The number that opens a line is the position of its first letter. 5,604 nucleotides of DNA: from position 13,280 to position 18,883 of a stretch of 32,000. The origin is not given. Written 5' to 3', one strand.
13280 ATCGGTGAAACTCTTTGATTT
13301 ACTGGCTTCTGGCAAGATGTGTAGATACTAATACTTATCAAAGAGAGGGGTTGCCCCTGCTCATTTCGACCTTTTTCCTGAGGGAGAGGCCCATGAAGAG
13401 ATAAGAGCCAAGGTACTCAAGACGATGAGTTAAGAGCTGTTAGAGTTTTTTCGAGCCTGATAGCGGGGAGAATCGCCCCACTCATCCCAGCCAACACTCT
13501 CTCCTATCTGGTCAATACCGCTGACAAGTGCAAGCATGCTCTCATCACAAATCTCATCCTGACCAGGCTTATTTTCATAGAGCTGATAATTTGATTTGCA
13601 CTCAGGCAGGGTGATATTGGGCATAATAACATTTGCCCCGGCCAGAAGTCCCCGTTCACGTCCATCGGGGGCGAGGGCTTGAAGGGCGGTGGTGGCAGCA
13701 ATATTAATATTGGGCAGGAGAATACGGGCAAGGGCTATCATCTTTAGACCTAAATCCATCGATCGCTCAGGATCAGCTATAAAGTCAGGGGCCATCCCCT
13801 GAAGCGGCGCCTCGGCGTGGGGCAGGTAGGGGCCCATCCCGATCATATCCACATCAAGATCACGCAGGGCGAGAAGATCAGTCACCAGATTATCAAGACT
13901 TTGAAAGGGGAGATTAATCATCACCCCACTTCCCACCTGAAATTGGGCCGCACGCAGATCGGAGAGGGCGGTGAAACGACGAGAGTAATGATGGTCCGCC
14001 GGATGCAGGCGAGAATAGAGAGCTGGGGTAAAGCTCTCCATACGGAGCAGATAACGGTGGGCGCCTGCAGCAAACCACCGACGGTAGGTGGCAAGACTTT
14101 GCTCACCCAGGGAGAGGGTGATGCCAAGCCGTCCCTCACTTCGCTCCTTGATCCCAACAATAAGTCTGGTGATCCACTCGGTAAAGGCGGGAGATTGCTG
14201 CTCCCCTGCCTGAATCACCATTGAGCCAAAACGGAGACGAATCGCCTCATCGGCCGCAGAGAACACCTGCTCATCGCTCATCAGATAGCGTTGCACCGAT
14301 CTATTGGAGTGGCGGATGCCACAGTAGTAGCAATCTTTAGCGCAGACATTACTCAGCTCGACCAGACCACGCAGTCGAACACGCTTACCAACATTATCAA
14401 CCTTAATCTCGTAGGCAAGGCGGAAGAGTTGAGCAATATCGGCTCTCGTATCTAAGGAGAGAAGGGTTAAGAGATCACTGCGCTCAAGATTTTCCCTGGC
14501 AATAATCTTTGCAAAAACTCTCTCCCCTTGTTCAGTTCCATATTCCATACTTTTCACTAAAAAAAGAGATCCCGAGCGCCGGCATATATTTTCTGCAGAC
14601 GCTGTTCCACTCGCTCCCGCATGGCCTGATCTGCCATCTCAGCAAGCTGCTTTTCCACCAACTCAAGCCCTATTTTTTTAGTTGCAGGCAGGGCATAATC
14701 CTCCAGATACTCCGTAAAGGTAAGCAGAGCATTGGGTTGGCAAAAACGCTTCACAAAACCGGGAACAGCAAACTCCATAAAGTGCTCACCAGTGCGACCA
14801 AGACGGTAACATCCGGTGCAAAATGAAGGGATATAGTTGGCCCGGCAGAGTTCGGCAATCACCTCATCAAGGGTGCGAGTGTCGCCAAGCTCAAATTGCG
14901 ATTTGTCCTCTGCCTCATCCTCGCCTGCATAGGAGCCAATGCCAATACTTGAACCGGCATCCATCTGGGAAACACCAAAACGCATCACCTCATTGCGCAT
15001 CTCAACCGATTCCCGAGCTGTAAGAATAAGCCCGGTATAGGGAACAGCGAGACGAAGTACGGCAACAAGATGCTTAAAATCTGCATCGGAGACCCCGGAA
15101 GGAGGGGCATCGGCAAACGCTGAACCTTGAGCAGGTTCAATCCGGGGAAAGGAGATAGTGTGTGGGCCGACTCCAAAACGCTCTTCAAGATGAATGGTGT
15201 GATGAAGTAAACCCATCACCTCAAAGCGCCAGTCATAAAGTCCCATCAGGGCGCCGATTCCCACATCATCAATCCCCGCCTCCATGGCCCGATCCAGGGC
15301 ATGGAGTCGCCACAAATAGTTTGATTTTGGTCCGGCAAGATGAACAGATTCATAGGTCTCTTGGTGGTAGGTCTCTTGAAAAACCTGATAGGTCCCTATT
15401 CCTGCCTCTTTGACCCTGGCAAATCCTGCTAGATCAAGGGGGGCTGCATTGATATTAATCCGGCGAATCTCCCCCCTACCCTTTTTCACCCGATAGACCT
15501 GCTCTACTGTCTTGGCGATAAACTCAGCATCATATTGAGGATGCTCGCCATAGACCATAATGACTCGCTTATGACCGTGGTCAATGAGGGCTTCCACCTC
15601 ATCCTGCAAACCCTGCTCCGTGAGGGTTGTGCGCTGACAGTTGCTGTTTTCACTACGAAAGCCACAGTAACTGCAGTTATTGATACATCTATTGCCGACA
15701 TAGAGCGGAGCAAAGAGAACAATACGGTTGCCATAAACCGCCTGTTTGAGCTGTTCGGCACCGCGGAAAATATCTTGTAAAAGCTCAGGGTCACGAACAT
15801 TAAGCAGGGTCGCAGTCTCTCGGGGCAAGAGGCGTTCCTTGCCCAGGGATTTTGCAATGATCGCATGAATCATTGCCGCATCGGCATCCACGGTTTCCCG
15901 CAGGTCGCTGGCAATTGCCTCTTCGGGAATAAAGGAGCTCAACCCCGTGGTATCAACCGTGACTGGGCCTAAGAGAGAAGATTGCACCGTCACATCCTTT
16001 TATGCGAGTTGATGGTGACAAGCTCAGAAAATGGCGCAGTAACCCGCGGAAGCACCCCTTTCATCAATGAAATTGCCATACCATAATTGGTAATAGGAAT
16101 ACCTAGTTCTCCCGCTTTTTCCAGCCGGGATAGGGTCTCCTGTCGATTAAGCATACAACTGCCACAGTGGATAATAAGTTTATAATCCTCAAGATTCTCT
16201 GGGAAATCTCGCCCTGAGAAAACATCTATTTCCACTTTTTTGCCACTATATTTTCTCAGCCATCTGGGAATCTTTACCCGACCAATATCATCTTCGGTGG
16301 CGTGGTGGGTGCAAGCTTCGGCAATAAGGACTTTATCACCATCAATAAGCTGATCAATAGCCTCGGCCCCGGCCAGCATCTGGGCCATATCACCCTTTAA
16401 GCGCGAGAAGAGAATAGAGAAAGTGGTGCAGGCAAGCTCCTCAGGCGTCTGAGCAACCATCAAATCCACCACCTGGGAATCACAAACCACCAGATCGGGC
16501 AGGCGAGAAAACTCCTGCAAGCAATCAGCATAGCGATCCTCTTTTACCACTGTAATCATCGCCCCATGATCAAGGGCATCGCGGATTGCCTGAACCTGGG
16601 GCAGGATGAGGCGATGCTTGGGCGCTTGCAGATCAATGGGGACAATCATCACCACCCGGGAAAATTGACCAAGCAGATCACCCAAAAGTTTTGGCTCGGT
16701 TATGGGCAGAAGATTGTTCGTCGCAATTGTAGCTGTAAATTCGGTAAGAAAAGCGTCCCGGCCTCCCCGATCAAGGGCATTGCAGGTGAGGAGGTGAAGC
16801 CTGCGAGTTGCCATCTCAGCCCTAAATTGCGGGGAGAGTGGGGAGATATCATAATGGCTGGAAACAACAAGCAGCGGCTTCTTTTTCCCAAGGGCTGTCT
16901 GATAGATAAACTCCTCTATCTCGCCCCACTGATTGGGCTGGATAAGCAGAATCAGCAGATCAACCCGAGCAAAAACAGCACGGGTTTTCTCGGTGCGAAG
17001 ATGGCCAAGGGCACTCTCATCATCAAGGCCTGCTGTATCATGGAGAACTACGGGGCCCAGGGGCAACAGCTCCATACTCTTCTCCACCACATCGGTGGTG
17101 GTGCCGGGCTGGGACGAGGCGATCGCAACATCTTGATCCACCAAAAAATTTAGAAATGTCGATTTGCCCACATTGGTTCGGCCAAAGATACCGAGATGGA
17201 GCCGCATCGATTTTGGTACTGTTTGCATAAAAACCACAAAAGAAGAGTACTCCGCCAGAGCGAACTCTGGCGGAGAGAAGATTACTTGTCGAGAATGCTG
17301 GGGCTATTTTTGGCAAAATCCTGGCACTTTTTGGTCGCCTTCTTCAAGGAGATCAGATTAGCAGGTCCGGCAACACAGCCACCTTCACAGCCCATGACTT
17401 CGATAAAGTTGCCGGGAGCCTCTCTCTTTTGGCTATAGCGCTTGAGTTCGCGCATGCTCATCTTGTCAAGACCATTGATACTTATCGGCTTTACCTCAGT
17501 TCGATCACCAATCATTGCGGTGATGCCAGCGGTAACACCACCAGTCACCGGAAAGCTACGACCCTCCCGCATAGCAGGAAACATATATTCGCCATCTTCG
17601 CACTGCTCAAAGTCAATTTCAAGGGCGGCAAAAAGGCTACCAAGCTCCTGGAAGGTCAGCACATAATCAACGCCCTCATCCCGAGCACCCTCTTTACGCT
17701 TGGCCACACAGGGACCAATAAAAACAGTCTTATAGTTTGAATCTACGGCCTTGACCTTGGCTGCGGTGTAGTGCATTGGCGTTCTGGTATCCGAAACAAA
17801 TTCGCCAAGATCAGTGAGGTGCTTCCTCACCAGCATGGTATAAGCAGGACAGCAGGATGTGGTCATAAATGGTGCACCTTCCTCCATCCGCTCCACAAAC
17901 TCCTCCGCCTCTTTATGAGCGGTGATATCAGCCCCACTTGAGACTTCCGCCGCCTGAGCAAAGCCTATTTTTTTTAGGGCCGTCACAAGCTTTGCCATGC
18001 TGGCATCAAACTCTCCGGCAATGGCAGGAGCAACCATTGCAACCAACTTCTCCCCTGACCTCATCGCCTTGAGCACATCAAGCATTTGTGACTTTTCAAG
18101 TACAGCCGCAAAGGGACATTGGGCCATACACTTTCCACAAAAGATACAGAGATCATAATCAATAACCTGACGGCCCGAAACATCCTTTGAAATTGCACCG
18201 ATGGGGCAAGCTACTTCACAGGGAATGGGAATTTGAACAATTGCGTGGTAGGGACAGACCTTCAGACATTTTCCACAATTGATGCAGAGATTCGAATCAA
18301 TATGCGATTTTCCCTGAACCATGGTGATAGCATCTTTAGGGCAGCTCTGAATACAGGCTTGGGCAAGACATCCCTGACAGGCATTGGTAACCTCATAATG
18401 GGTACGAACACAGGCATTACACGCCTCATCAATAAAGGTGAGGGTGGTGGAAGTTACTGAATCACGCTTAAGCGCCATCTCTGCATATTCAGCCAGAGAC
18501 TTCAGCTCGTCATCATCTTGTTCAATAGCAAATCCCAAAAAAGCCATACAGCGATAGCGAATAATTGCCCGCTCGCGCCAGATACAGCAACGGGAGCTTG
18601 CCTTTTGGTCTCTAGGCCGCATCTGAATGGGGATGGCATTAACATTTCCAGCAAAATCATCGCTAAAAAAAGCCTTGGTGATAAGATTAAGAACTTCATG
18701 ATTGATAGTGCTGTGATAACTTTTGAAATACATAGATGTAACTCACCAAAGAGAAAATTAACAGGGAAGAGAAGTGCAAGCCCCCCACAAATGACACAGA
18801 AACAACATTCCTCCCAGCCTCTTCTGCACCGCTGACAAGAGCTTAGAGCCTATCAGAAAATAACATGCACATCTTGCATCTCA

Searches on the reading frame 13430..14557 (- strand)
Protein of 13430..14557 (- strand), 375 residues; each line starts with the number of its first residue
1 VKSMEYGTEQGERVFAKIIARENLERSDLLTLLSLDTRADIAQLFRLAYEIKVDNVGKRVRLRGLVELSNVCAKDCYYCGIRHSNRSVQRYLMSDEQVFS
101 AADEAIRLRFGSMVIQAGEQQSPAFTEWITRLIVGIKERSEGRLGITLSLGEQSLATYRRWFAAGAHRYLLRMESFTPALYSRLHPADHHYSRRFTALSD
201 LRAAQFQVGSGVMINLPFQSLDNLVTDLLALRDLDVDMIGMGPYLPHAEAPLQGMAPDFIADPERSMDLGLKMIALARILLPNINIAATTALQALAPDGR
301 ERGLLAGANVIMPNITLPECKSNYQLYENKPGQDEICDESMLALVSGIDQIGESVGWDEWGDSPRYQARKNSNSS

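Call 58: search_protein_families(library=pfam, proteins=[window:13430-14557:-], max_evalue=0.001)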
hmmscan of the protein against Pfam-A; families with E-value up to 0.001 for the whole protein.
window:13430-14557:- (375 aa): 1 family
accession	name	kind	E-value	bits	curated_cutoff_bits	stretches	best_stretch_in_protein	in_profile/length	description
PF04055.27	Radical_SAM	-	9e-10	39.4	29.5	1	67-224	2-159/166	Radical SAM superfamily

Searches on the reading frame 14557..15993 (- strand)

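Call 58: search_protein_families(library=pfam, proteins=[window:14557-15993:-], max_evalue=0.001)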
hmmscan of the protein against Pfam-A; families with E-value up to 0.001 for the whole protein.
window:14557-15993:- (478 aa): 2 families
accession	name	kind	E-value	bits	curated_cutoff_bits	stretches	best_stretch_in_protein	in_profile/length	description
PF06968.18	BATS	-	2.4e-18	66.5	22.2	1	281-387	1-87/88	Biotin and Thiamin Synthesis associated domain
PF04055.27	Radical_SAM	-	1.4e-14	55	29.5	1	98-251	2-151/166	Radical SAM superfamily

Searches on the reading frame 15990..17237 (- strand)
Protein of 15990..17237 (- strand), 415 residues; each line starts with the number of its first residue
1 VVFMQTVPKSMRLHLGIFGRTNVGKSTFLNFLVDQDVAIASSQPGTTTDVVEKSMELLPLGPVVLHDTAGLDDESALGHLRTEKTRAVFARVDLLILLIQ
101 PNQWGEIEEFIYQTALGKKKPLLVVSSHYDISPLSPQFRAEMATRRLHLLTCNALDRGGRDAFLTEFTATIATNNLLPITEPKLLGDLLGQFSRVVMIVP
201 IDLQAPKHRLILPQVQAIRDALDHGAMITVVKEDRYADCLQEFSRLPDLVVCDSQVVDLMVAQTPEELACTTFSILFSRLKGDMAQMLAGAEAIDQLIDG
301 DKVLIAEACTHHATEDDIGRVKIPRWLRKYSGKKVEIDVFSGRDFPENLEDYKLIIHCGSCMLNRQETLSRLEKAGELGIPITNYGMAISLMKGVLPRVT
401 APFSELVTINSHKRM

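Call 58: search_protein_families(library=pfam, proteins=[window:15990-17237:-], max_evalue=0.001)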
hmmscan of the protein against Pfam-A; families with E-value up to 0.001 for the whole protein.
window:15990-17237:- (415 aa): 4 families
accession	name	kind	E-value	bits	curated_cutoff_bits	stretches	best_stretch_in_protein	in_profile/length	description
PF18133.7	HydF_tetramer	-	1.1e-46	157.9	22.6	1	286-400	2-116/118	Hydrogen maturase F tetramerization domain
PF18128.7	HydF_dimer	-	6.6e-35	119.6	23.4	1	184-282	1-99/99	Hydrogen maturase F dimerization domain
PF01926.29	MMR_HSR1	-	2.4e-18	66.7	21.9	1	15-125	2-110/113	50S ribosome-binding GTPase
PF00350.29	Dynamin_N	-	0.00055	20.4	27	0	16-47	2-33/168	Dynamin family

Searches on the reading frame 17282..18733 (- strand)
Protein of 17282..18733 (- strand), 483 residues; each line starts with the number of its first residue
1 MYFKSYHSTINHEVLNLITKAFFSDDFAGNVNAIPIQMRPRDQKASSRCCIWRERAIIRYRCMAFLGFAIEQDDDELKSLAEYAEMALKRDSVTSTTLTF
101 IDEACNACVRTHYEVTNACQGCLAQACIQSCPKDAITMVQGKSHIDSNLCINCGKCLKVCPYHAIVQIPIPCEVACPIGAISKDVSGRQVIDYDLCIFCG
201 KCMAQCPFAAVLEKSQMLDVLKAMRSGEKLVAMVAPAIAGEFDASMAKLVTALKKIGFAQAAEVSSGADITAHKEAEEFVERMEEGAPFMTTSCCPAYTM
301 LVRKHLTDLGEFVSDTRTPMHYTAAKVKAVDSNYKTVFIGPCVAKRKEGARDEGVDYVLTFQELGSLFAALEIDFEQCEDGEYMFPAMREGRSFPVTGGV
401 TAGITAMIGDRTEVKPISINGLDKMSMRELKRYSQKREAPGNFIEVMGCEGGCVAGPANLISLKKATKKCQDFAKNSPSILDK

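Call 58: search_protein_families(library=pfam, proteins=[window:17282-18733:-], max_evalue=0.001)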
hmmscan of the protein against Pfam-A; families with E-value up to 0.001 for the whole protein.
window:17282-18733:- (483 aa): 11 families
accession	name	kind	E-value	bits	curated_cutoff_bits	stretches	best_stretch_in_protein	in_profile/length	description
PF02906.19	Fe_hyd_lg_C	-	1.2e-61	208.9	22.1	1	229-457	2-245/245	Iron only hydrogenase large subunit, C-terminal domain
PF00037.32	Fer4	-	3.5e-14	52.4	21.1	2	145-165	3-23/24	4Fe-4S binding domain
PF12837.12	Fer4_6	-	3.4e-12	46.1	25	2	144-165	3-24/24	4Fe-4S binding domain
PF25160.1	LdpA_Fe-S-bd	-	7.1e-12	45.4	27.6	2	124-167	6-45/49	LdpA Fe-S cluster-binding domain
PF13237.11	Fer4_10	-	8.4e-12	45.3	25.5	2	116-161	6-53/53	4Fe-4S dicluster domain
PF12838.12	Fer4_7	-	2.3e-11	44.4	27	2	119-164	2-52/52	4Fe-4S dicluster domain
PF13187.11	Fer4_9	-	2.8e-10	40.5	27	2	118-165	1-52/52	4Fe-4S dicluster domain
PF14697.11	Fer4_21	-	5.1e-08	33.4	35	1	144-209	2-54/59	4Fe-4S dicluster domain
PF13484.11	Fer4_16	-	1.8e-07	32.2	30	0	150-167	2-19/66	4Fe-4S double cluster binding domain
PF12797.12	Fer4_2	-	3.6e-06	27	24.5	1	144-162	4-22/22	4Fe-4S binding domain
PF13183.11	Fer4_8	-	0.00031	21.7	27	0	194-213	3-22/68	4Fe-4S dicluster domain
